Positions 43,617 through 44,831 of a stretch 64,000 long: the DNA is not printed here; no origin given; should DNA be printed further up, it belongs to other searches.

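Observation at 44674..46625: Two uncharacterised proteins are co-oriented directly downstream of pdaD: a candidate new agmatine-handling module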

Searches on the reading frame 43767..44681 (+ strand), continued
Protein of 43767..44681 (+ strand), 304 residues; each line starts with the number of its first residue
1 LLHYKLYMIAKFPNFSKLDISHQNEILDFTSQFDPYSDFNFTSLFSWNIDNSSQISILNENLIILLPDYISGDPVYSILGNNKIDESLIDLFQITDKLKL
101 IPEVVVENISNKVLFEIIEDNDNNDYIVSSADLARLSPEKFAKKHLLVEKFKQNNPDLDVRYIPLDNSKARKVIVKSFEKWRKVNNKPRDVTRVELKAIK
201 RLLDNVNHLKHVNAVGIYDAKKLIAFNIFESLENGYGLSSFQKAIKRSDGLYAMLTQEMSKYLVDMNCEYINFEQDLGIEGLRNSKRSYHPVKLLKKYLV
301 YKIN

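Call 48: search_protein_families(library=pfam, proteins=[L097:7878-8774:-, L037:7894-9357:-, L040:7885-9414:-, L024:2956-4593:-, L025:6101-7021:-, L029:7906-8754:-, L029:8789-9430:-, L028:5198-6316:-], max_evalue=0.1)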
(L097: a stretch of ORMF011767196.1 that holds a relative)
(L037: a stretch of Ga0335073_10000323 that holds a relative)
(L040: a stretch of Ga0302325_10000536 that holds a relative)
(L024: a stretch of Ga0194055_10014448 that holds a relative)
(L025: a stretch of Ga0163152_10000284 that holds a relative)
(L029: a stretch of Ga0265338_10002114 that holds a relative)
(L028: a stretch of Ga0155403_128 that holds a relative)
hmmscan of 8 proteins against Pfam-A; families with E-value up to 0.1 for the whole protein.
L097:7878-8774:- (298 aa): 1 family
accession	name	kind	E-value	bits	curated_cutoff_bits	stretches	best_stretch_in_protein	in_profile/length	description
PF00892.27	EamA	-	2e-17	64.2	28.2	2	1-134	2-134/135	EamA-like transporter family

L037:7894-9357:- (487 aa): 0 families

L040:7885-9414:- (509 aa): 1 family
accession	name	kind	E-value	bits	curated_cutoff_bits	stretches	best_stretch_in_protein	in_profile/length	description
PF08445.16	FR47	-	0.043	14.2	22.1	0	477-503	53-79/86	FR47-like protein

L024:2956-4593:- (545 aa): 0 families

L025:6101-7021:- (306 aa): 19 families
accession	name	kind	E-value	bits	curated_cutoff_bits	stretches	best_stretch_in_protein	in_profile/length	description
PF02475.24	TRM5-TYW2_MTfase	-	7.9e-15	55.6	28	1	49-156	27-133/164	TRM5/TYW2 methyltransferase domain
PF06325.19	PrmA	-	3.3e-14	53.5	22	1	50-159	153-259/296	Ribosomal protein L11 methyltransferase (PrmA)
PF13649.12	Methyltransf_25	-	1.8e-08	35.4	27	1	62-135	1-75/97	Methyltransferase domain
PF12847.13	Methyltransf_18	-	4.8e-08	33.6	27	1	50-130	6-87/151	Methyltransferase domain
PF08241.18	Methyltransf_11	-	2e-06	28.8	21.2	1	63-132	1-67/95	Methyltransferase domain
PF05175.20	MTS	-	4.9e-06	26.7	23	1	58-130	31-103/170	Methyltransferase small domain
PF00398.26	RrnaAD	-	6.4e-06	25.9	24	1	55-127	27-95/263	Ribosomal RNA adenine dimethylase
PF01728.25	FtsJ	-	1.5e-05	25.5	24.1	1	55-133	18-99/181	FtsJ-like methyltransferase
PF13847.12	Methyltransf_31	-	4.9e-05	23.5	27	1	58-133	3-83/145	Methyltransferase domain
PF05185.22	PRMT5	-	0.0015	18.9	22.9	1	58-134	63-143/171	PRMT5 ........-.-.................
PF08242.18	Methyltransf_12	-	0.0024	19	30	1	63-131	1-71/98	Methyltransferase domain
PF01135.25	PCMT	-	0.0025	18.1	20.3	1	54-116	70-132/210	Protein-L-isoaspartate(D-aspartate) O-methyltransferase (PCMT)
PF10294.15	Methyltransf_16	-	0.0034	17.6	21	1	46-131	39-126/174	Lysine methyltransferase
PF03602.21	Cons_hypoth95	-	0.0036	17.4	24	1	52-119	36-102/182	Conserved hypothetical protein 95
PF02353.26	CMAS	-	0.0047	16.7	27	1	46-135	53-138/273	Mycolic acid cyclopropane synthetase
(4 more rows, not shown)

L029:7906-8754:- (282 aa): 21 families
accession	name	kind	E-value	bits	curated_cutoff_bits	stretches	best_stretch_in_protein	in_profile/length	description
PF06325.19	PrmA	-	5.7e-17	62.6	22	1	28-134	153-256/296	Ribosomal protein L11 methyltransferase (PrmA)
PF02475.24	TRM5-TYW2_MTfase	-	2.2e-11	44.4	28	1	27-134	27-133/164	TRM5/TYW2 methyltransferase domain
PF00398.26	RrnaAD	-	8e-10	38.7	24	1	30-105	23-95/263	Ribosomal RNA adenine dimethylase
PF13649.12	Methyltransf_25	-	5.5e-08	33.8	27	1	40-129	1-90/97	Methyltransferase domain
PF05175.20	MTS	-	7.4e-08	32.6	23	1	36-108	31-103/170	Methyltransferase small domain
PF12847.13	Methyltransf_18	-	2.4e-07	31.3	27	1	29-108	7-87/151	Methyltransferase domain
PF01728.25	FtsJ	-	4.5e-06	27.1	24.1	1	33-112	15-100/181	FtsJ-like methyltransferase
PF08241.18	Methyltransf_11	-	1.7e-05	25.8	21.2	1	41-111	1-68/95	Methyltransferase domain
PF03602.21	Cons_hypoth95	-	8e-05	22.8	24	1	36-100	41-105/182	Conserved hypothetical protein 95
PF02353.26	CMAS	-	0.00022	21.1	27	1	21-111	50-136/273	Mycolic acid cyclopropane synthetase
PF13679.12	Methyltransf_32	-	0.00045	20.6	27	1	31-109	18-107/143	Methyltransferase domain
PF13847.12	Methyltransf_31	-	0.00069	19.8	27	1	35-128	2-97/145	Methyltransferase domain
PF10294.15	Methyltransf_16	-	0.0027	17.9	21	1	36-106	46-123/174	Lysine methyltransferase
PF01135.25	PCMT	-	0.0037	17.5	20.3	1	34-94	71-132/210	Protein-L-isoaspartate(D-aspartate) O-methyltransferase (PCMT)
PF05185.22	PRMT5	-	0.0063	16.8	22.9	1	43-112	70-143/171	PRMT5 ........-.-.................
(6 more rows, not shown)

L029:8789-9430:- (213 aa): 0 families

L028:5198-6316:- (372 aa): 2 families
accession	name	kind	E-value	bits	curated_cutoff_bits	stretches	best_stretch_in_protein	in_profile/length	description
PF02784.22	Orn_Arg_deC_N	-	1.8e-45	155.7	23.4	1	24-261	2-247/247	Pyridoxal-dependent decarboxylase, pyridoxal binding domain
PF00278.28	Orn_DAP_Arg_deC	-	1e-14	55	23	1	194-348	5-95/95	Pyridoxal-dependent decarboxylase, C-terminal sheet domain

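Call 50: search_protein_families(library=ncbifam, proteins=[L028:5198-6316:-, L014:8918-9331:-, L029:7906-8754:-, L097:7878-8774:-, L029:8789-9430:-, L037:7894-9357:-], max_evalue=0.01)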
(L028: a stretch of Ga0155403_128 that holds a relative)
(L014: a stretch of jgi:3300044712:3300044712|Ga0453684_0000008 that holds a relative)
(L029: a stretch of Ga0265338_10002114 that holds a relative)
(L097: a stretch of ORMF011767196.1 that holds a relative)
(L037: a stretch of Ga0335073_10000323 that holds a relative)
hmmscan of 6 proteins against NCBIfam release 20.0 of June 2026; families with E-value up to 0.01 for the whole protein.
L028:5198-6316:- (372 aa): 8 families
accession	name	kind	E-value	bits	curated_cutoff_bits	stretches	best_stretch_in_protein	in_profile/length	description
TIGR01048.1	lysA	equivalog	1.6e-53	181.8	297.9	1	11-363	20-389/417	diaminopimelate decarboxylase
TIGR03099.1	dCO2ase_PEP1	hypoth_equivalog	4e-29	101.9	478.45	1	15-352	24-380/398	pyridoxal-dependent decarboxylase, exosortase A system-associated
NF006515.0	PRK08961.1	equivalog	1.4e-28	99.4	802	1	9-368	496-858/861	bifunctional aspartate kinase/diaminopimelate decarboxylase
NF052544.1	OrLyDeCDokD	equivalog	9.4e-17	60.7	700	1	9-359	35-427/461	ornithine/lysine decarboxylase DokD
NF041039.1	FslC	exception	6.5e-16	58.1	500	1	6-353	18-388/418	rhizoferrin biosystnesis N-citrylornithine decarboxylase FslC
TIGR01047.1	nspC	equivalog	5.3e-10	38.3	409.05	1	206-370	192-360/380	carboxynorspermidine decarboxylase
NF003763.0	PRK05354.1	equivalog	2.5e-07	29.6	369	1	41-278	99-364/636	biosynthetic arginine decarboxylase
TIGR01273.1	speA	equivalog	3.9e-05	22.3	624.1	1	146-276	213-354/624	arginine decarboxylase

L014:8918-9331:- (137 aa): 1 family
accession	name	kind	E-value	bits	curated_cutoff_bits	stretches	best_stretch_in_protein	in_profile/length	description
TIGR03330.1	SAM_DCase_Bsu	equivalog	1e-22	80.6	75.65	1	13-128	3-112/112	adenosylmethionine decarboxylase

L029:7906-8754:- (282 aa): 50 families (the best 25 are shown)
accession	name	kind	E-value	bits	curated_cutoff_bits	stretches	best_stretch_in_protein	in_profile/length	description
TIGR00406.1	prmA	equivalog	1.7e-14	54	183.15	1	29-146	152-273/288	50S ribosomal protein L11 methyltransferase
NF001785.0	PRK00517.2-2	equivalog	8.7e-14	51.3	188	1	32-132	141-239/282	50S ribosomal protein L11 methyltransferase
NF043040.1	corrin_prot_MT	hypoth_equivalog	7.9e-13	48.3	180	1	24-128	28-135/216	corrinoid protein-associated methyltransferase CpaM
NF000499.2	Erm23S_rRNA_broad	equivalog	6.9e-11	42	212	1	34-109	21-92/244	23S ribosomal RNA methyltransferase Erm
TIGR00755.1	ksgA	equivalog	8.3e-10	38.4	171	1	34-109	27-100/256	16S rRNA (adenine(1518)-N(6)/adenine(1519)-N(6))-dimethyltransferase RsmA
NF011528.0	PRK14968.1-2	equivalog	1.1e-09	38.2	171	1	34-106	36-110/205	putative methyltransferase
NF001790.0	PRK00517.3-3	equivalog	8.8e-09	35.1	269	1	28-128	114-215/262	50S ribosomal protein L11 methyltransferase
NF011529.0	PRK14968.1-3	equivalog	1.9e-08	34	162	1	34-97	32-93/198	putative methyltransferase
NF047732.1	tRNAMtaseTrm5bMeth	equivalog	3.5e-08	32.8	500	1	27-100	189-260/337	tRNA (guanine(37)-N1)-methyltransferase Trm5b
NF001786.0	PRK00517.2-4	equivalog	4.9e-08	32.4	327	1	27-114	134-217/277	50S ribosomal protein L11 methyltransferase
TIGR02469.1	CbiT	equivalog_domain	3e-07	30.7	78.3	1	34-110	17-95/124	precorrin-6Y C5,15-methyltransferase (decarboxylating) subunit CbiT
NF011486.0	PRK14896.1-1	equivalog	1.2e-06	27.8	450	1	38-105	51-117/284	16S ribosomal RNA methyltransferase A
NF000337.1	erm_SHROVE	exception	1.5e-06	27.7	320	1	32-104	24-92/248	ErmE/ErmH/ErmO/ErmR family 23S rRNA (adenine(2058)-N(6))-methyltransferase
TIGR01444.1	fkbM_fam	subfamily_domain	1.6e-06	28.6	37.7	1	39-94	1-56/143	FkbM family methyltransferase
TIGR00537.1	hemK_rel_arch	hypoth_equivalog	3.2e-06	26.9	87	1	27-107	12-86/179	HemK2/MTQ2 family protein methyltransferase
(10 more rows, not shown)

L097:7878-8774:- (298 aa): 2 families
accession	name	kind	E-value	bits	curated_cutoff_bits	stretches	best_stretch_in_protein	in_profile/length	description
TIGR00950.1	2A78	equivalog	1.2e-07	31.4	230.2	1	43-262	26-243/264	carboxylate/amino acid/amine transporter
TIGR03340.1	phn_DUF6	hypoth_equivalog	1e-06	28.6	288.15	1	30-250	29-246/281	phosphonate utilization associated putative membrane protein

L029:8789-9430:- (213 aa): 0 families

L037:7894-9357:- (487 aa): 0 families

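Call 57: search_solved_structures(query=A4, max_evalue=10)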
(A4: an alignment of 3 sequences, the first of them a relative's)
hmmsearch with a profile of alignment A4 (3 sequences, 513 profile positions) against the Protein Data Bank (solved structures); distinct sequences matched with E-value up to 10: 0.

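Call 73: list_cluster_members(proteins=[P0086, P0093, P0098, P0106, P0108, P0128, P0129, P0137, P0161, P0165])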
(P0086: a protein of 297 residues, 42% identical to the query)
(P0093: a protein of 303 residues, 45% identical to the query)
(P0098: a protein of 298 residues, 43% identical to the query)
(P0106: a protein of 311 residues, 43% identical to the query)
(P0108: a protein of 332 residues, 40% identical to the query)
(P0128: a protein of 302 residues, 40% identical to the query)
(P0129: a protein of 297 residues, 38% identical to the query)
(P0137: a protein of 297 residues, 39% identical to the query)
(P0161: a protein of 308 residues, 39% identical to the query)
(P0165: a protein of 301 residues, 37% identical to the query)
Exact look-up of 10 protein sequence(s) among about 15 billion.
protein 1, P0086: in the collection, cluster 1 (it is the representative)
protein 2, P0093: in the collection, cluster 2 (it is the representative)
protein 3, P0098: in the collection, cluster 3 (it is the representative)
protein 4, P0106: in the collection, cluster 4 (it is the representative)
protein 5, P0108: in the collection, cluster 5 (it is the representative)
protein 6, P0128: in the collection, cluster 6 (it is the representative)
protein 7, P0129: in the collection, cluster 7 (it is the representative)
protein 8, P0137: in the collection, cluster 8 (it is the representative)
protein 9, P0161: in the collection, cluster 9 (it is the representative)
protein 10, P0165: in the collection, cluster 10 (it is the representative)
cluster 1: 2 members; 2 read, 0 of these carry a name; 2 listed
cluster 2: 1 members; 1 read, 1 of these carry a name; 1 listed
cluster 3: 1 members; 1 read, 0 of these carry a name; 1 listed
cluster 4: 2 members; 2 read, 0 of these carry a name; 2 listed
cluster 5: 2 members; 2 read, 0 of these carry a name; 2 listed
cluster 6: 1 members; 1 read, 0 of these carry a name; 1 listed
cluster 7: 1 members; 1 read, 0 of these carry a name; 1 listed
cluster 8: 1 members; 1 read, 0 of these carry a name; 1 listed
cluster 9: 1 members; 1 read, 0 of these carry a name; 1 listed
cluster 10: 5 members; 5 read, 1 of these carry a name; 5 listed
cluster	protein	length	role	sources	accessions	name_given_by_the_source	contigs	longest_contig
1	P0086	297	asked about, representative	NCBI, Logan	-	-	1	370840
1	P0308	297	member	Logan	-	-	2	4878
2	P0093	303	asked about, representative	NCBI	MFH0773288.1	MAG: phosphatidylglycerol lysyltransferase domain-containing protein [bacterium]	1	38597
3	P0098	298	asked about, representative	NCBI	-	-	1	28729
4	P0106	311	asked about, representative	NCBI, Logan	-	-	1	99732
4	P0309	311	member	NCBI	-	-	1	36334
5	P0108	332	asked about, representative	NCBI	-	-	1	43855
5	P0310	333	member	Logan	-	-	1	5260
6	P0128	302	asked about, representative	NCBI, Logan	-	-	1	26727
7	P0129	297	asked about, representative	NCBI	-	-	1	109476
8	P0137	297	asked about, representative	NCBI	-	-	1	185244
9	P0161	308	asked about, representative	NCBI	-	-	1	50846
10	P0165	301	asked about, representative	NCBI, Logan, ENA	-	-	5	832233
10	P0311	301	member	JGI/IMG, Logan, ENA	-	hypothetical protein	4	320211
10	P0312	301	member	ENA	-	-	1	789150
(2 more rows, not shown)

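Call 84: search_protein_families(library=pfam, proteins=[L063:231-1199:+, L063:1203-1682:-, L063:3653-4819:+], max_evalue=0.01)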
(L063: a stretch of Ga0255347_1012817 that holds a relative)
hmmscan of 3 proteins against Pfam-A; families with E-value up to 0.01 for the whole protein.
L063:231-1199:+ (322 aa): 3 families
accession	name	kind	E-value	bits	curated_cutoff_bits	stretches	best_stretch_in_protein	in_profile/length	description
PF21068.3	ATPgraspMvdD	-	0.00014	22.3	27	1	11-120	9-120/121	MvdD pre-ATP grasp domain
PF08443.16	RimK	-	0.00093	19.3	21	1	202-313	77-186/188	RimK-like ATP-grasp domain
PF02955.21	GSH-S_ATP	-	0.0092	15.9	23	0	138-279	10-153/175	Prokaryotic glutathione synthetase, ATP-grasp domain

L063:1203-1682:- (159 aa): 3 families
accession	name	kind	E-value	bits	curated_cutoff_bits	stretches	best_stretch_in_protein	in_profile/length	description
PF21820.2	DUF6886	-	2.5e-05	24.4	27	1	81-134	91-141/164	Family of unknown function (DUF6886)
PF03855.18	M-factor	-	0.0015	19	25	0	133-159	10-35/43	M-factor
PF08032.17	SpoU_sub_bind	-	0.0069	17.1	22.8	0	115-158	32-75/76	RNA 2'-O ribose methyltransferase substrate binding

L063:3653-4819:+ (388 aa): 1 family
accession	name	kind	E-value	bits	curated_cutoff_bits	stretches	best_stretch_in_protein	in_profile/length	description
PF11135.13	DUF2888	-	0.0034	17.8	27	1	273-315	78-120/144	Protein of unknown function (DUF2888)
